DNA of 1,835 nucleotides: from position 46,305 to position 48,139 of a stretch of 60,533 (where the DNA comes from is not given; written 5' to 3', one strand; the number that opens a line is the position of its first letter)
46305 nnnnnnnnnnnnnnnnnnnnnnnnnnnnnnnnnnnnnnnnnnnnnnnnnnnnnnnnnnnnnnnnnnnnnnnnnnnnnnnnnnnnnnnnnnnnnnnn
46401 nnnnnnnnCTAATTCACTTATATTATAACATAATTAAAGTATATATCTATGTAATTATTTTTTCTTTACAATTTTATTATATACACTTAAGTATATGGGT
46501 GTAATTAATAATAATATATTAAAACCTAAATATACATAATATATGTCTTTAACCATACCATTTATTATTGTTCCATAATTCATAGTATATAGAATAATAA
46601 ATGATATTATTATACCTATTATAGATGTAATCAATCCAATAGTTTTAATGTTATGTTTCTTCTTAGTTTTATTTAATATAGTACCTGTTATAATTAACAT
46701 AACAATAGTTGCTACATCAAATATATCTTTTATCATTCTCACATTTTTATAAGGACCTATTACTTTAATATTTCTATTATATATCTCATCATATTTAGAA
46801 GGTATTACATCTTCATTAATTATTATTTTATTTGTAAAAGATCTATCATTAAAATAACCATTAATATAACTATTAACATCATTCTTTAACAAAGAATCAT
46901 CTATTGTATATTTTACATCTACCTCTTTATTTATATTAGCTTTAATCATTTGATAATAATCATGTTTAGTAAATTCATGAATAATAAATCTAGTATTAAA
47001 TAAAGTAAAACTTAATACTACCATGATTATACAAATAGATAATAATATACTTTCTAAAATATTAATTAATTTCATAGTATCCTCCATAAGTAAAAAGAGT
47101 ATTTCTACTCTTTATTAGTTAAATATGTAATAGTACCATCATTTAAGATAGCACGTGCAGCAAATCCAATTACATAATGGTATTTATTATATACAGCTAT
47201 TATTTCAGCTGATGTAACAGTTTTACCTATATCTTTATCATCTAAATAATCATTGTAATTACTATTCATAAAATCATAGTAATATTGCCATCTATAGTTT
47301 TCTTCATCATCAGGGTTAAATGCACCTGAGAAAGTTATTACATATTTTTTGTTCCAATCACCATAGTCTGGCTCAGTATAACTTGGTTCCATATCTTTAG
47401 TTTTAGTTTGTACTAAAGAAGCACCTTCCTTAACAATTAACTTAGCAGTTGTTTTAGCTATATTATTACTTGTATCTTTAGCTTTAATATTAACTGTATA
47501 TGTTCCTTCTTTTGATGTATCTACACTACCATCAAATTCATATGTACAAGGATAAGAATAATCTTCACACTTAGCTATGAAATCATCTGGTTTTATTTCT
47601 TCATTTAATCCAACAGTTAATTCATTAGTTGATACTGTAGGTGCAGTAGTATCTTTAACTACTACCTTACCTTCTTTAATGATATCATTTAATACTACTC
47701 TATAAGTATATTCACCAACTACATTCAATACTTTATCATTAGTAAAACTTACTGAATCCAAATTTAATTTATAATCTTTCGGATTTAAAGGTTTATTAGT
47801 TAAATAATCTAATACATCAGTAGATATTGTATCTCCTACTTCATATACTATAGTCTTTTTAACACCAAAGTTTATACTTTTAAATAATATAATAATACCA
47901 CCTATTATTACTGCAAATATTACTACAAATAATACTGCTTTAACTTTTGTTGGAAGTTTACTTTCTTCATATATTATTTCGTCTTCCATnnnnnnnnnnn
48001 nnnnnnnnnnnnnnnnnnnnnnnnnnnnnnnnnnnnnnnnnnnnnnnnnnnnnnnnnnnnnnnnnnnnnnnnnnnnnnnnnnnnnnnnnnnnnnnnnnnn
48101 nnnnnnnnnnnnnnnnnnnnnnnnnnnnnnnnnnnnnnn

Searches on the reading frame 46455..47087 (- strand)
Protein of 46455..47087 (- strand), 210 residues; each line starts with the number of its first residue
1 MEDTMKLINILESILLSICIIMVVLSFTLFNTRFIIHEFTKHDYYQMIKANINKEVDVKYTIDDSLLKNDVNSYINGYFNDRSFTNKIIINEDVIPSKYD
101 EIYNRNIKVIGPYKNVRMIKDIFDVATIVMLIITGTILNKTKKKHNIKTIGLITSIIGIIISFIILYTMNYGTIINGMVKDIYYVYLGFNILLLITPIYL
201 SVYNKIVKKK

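Call 18: search_protein_families(library=pfam, proteins=[window:46455-47087:-], max_evalue=0.01)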
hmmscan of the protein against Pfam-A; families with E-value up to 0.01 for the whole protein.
window:46455-47087:- (210 aa): 1 family
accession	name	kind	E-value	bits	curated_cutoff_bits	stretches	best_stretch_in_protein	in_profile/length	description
PF13182.11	DUF4007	-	0.0045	16.6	27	1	27-102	110-180/288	Protein of unknown function (DUF4007)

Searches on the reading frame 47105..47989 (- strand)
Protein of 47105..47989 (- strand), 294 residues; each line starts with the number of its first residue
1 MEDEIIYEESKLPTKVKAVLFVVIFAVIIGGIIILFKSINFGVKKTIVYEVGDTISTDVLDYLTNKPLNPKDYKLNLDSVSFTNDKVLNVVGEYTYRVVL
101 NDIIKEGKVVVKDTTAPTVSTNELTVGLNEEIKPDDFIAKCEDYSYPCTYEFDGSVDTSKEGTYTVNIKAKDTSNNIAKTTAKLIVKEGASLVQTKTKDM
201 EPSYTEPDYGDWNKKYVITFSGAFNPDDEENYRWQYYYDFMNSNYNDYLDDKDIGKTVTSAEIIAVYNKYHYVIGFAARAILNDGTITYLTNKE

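Call 18: search_protein_families(library=pfam, proteins=[window:47105-47989:-], max_evalue=0.01)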
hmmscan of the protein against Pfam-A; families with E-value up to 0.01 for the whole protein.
window:47105-47989:- (294 aa): 3 families
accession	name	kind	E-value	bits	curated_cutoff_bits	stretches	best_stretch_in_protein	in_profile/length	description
PF18981.6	InlK_D3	-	4.5e-05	23.9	25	1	143-181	31-69/75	Internalin K domain (D3/D4)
PF16403.11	Bact_surface_Ig-like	-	0.00012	22.5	27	1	142-181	27-66/71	Bacterial surface protein, Ig-like domain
PF08428.16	Rib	-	0.0019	19.2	27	1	113-170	3-58/76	Rib domain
